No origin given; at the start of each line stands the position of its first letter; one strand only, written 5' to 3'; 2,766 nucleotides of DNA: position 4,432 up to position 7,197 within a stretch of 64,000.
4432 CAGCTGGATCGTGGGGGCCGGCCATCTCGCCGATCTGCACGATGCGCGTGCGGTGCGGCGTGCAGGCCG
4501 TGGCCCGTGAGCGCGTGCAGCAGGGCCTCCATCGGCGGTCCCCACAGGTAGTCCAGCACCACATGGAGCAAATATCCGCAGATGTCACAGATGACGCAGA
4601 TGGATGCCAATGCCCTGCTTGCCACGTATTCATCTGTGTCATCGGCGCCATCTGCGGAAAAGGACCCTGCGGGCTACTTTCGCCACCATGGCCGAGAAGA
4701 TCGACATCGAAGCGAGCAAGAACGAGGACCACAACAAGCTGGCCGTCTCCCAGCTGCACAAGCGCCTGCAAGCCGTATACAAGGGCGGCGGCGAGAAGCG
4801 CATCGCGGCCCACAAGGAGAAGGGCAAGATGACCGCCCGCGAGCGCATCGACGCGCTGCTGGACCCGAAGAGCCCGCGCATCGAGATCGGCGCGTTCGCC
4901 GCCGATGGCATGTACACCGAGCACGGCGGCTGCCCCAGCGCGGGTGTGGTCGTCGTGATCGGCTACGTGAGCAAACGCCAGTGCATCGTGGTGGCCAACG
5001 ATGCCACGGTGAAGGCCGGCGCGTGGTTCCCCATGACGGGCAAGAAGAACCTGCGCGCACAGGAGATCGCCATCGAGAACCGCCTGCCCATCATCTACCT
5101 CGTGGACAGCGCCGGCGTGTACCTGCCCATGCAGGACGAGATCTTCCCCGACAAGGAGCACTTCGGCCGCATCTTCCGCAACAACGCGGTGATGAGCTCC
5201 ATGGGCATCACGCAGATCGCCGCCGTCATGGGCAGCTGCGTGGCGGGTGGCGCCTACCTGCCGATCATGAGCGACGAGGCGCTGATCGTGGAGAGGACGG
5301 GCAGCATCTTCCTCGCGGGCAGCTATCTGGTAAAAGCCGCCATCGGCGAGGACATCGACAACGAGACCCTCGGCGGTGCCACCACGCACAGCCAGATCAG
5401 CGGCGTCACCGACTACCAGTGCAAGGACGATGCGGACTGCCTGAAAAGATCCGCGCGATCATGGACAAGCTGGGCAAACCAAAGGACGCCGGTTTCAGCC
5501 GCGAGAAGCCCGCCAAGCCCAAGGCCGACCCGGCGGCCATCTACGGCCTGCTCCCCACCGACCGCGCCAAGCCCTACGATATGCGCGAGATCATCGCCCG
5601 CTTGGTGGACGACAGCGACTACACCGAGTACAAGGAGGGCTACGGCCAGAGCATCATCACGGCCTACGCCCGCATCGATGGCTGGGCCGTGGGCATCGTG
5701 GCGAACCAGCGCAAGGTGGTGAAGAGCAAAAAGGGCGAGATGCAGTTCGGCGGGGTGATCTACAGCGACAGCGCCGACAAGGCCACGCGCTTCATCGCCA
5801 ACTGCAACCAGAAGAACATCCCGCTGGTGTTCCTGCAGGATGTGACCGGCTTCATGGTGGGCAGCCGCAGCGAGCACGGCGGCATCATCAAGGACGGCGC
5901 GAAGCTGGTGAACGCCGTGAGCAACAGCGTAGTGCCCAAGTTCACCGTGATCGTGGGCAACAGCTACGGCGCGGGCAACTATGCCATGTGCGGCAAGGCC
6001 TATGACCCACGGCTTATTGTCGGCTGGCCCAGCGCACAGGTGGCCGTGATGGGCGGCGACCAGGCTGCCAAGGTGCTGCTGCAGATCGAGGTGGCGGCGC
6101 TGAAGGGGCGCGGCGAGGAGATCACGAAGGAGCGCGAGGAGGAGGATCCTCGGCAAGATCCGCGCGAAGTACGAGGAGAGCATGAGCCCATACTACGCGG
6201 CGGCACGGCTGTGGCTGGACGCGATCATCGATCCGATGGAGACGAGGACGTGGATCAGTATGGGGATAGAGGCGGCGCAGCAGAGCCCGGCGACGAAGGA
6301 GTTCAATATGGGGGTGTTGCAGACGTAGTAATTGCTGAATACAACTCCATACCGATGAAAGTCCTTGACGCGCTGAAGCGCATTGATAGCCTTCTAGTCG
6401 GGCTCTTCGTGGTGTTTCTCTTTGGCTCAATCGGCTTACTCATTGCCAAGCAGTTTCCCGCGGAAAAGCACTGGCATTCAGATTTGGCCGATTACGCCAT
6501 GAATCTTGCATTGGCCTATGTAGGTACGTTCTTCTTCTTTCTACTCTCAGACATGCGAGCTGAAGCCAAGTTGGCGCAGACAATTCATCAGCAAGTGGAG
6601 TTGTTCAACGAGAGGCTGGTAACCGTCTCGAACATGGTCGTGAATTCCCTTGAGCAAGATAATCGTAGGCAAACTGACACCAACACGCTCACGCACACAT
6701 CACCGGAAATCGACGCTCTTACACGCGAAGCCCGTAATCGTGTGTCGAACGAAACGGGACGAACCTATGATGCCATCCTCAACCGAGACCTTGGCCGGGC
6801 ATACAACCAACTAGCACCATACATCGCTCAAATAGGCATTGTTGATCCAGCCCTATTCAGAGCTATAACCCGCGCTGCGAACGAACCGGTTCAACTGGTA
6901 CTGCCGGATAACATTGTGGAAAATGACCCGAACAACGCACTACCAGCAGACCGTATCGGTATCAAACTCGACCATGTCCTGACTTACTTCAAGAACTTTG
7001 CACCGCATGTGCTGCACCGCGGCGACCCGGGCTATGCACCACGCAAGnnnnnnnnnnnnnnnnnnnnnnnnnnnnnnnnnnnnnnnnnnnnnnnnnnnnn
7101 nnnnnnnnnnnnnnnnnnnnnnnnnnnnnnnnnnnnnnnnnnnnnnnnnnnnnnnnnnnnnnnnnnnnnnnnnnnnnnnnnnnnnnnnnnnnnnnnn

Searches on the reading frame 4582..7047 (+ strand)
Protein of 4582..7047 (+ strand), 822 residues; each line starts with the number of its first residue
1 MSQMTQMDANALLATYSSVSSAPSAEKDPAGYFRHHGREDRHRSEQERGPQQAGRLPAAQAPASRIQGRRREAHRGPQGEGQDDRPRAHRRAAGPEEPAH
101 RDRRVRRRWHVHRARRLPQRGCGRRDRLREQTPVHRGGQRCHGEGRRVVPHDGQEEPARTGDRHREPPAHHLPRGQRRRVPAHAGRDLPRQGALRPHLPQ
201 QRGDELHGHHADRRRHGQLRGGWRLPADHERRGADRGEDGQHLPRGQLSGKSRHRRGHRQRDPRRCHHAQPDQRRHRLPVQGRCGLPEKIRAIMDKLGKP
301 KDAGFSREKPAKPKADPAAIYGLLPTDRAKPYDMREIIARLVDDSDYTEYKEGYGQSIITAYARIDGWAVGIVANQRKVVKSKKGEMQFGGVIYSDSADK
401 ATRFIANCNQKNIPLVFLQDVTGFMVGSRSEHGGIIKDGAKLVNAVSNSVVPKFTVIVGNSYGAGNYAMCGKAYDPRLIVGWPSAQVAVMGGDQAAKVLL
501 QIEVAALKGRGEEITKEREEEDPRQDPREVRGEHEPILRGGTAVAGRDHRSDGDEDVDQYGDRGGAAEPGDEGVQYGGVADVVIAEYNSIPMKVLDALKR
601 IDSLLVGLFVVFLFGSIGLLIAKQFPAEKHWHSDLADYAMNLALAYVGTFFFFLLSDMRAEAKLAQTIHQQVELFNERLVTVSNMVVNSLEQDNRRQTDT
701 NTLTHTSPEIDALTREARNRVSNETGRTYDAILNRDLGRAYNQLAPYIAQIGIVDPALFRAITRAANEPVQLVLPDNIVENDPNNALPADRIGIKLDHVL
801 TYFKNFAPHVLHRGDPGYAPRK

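Call 7: search_protein_families(library=pfam, proteins=[window:4582-7047:+], max_evalue=0.01)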
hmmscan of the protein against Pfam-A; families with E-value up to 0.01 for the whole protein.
window:4582-7047:+ (822 aa): 3 families
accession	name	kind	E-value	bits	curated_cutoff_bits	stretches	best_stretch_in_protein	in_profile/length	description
PF01039.27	Carboxyl_trans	-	1e-73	249.1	22.3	1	289-519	212-436/493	Carboxyl transferase domain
PF03255.19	ACCA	-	6.9e-06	25.9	23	1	355-468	91-203/310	Acetyl co-enzyme A carboxylase carboxyltransferase-like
PF06833.16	MdcE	-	0.00011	22.4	32.7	1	409-508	24-122/196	Malonate decarboxylase gamma subunit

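Call 9: search_protein_families(library=ncbifam, proteins=[window:4582-7047:+], max_evalue=1)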
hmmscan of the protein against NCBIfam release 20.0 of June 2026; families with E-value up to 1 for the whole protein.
window:4582-7047:+ (822 aa): 5 families
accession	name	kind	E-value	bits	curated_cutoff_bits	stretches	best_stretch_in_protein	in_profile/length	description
TIGR01117.1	mmdA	subfamily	1.2e-47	162.9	998.8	1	316-518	263-455/512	methylmalonyl-CoA decarboxylase subunit alpha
NF041504.1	AccA_sub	subfamily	2.4e-07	30.4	300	1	351-468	34-150/257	carboxyltransferase subunit alpha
NF004344.0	PRK05724.1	equivalog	2.3e-05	23.8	357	1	356-468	96-207/319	acetyl-CoA carboxylase carboxyltransferase subunit alpha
TIGR03134.1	malonate_gamma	equivalog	0.00013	21.5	237.15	1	334-508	2-177/258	biotin-independent malonate decarboxylase subunit gamma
TIGR00513.1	accA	equivalog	0.00059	19.3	319.3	1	355-468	95-207/321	acetyl-CoA carboxylase carboxyl transferase subunit alpha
